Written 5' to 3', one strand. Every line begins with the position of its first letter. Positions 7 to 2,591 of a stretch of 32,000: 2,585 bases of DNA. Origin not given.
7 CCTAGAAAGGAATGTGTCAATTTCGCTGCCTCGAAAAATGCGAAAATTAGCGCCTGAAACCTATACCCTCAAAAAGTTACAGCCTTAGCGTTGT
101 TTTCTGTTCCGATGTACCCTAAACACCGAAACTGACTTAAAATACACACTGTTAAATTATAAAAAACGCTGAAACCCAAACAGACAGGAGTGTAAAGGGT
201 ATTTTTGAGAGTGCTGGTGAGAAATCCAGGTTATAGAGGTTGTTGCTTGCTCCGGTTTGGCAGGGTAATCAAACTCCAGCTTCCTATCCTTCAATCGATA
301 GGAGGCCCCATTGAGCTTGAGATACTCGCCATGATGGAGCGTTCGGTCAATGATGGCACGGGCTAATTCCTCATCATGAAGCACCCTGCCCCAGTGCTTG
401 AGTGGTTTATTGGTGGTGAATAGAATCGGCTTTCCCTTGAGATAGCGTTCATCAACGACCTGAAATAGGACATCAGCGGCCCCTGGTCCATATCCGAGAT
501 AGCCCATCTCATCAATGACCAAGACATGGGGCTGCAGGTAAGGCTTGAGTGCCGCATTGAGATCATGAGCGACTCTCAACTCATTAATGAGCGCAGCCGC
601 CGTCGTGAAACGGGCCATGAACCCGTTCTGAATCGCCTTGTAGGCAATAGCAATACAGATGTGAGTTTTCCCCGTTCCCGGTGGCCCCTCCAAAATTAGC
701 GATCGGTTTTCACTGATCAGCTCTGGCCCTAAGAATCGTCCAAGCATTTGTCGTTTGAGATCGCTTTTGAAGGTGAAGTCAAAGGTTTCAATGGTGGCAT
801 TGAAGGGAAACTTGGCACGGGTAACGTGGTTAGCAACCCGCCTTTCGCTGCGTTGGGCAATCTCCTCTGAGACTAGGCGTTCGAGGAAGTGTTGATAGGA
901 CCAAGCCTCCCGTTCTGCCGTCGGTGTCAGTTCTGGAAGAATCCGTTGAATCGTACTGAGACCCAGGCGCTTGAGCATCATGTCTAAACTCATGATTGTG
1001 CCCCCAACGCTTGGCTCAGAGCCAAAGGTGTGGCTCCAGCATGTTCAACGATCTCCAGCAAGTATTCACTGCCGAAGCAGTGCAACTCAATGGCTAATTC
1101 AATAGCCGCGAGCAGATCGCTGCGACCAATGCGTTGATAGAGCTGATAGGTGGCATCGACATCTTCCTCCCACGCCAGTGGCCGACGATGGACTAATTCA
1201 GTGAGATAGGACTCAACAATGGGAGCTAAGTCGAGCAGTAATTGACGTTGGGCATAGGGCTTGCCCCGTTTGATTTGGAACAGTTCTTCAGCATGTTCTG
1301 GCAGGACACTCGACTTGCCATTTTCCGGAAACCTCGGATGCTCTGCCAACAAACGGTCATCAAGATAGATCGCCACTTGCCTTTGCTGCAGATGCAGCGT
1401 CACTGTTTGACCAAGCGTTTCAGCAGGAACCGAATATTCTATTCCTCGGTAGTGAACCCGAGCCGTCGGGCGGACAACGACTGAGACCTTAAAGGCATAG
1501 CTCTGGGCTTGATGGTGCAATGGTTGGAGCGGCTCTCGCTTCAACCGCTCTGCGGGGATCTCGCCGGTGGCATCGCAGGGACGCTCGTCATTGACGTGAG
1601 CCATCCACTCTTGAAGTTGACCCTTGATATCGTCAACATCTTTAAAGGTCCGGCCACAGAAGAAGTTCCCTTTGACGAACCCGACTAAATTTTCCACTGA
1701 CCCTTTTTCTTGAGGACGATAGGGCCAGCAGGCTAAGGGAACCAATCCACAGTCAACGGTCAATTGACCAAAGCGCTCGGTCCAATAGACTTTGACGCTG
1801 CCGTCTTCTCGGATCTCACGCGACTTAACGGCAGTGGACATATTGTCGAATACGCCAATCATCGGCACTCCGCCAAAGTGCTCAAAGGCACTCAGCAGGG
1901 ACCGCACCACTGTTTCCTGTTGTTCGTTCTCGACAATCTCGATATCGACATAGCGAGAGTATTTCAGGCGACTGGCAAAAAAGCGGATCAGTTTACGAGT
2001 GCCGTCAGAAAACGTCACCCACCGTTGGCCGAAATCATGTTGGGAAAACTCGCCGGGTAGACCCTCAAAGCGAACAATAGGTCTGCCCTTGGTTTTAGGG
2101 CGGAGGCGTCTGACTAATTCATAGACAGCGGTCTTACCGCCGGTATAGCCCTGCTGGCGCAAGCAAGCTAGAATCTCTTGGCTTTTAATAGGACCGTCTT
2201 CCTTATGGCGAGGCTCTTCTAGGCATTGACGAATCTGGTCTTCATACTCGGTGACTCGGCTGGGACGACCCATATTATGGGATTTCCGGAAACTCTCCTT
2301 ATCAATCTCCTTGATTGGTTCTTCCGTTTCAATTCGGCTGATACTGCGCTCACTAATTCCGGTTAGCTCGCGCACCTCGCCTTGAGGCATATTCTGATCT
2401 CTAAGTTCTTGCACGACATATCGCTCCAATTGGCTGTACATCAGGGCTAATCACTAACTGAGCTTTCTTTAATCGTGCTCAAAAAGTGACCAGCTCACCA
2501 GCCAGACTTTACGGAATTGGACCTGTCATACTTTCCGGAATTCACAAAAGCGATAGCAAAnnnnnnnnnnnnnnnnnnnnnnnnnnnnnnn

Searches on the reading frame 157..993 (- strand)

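Call 29: search_protein_families(library=pfam, proteins=[window:157-993:-], max_evalue=0.001)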
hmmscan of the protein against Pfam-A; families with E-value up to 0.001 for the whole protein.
window:157-993:- (278 aa): 6 families
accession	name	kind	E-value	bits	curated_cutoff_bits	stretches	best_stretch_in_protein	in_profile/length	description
PF01695.23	IstB_IS21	-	1.8e-66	224.5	24.1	1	7-238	3-236/238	IstB-like ATP binding protein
PF20720.3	nSTAND3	-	2.1e-05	24.7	27.2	1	92-127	13-48/155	Novel STAND NTPase 3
PF00004.35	AAA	-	2.7e-05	25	21.2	1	100-196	2-110/131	ATPase family associated with various cellular activities (AAA)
PF02562.22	PhoH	-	0.00016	21.6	27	1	93-155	16-82/205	PhoH-like protein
PF00308.24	Bac_DnaA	-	0.00019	22.1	23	1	99-198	37-141/162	Bacterial DnaA ATPAse domain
PF07728.20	AAA_5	-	0.00025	21.5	22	1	99-186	2-96/139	AAA domain (dynein-related subfamily)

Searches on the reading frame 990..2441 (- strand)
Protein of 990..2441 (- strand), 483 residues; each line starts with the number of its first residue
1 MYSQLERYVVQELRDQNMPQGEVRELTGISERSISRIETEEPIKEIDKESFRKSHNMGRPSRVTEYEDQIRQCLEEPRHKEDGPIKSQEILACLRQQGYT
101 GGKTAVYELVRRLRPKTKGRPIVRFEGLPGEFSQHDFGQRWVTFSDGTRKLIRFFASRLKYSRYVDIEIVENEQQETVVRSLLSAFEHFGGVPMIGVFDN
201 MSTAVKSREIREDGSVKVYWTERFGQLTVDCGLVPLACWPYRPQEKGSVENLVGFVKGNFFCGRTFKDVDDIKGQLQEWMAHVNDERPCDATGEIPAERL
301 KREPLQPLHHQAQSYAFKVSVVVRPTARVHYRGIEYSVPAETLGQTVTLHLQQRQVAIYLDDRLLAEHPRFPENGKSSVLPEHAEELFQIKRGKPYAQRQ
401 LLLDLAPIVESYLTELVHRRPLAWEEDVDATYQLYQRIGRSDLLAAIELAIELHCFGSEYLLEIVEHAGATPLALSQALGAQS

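Call 29: search_protein_families(library=pfam, proteins=[window:990-2441:-], max_evalue=0.001)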
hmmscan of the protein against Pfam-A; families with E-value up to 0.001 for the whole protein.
window:990-2441:- (483 aa): 3 families
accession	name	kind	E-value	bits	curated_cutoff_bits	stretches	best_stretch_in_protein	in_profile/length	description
PF22483.2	Mu-transpos_C_2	-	2.2e-13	50.1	27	1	314-376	7-69/73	Mu transposase, C-terminal domain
PF00665.32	rve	-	5e-06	27.2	32.6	1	151-224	23-83/102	Integrase core domain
PF13683.12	rve_3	-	5.4e-05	23.3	26.5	1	240-295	10-65/67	Integrase core domain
